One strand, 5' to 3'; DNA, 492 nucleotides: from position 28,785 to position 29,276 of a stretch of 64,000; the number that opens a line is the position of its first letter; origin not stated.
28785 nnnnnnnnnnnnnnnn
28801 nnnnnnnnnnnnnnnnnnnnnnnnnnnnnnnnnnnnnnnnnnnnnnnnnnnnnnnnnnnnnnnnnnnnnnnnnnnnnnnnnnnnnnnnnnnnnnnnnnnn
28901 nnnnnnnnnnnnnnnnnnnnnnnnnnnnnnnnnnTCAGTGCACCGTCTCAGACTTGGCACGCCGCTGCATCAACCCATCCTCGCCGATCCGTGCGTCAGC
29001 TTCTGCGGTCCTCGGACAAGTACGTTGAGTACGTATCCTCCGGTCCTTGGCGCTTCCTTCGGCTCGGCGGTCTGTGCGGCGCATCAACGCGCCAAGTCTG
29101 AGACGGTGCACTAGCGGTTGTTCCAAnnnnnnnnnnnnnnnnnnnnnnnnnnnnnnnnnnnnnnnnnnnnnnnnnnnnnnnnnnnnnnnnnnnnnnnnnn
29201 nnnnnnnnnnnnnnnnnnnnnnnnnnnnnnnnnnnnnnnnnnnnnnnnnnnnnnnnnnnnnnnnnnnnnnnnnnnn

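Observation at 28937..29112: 176-bp element bounded by perfect 22-bp terminal inverted repeats between jag and the M16 peptidase gene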

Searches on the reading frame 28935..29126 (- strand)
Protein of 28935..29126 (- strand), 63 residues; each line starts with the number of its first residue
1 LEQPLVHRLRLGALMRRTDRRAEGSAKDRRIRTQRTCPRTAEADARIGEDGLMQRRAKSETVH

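Call 10: search_protein_families(library=pfam, proteins=[window:28935-29126:-])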
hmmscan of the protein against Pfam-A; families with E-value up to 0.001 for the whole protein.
window:28935-29126:- (63 aa): 0 families

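Call 69: search_protein_representatives(protein=window:28935-29126:-)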
Query: 63 residues. Proteins with E-value up to 0.001 (for the whole library): 0; up to 1e-10: 0; up to 1e-30: 0. The best 0 are listed.
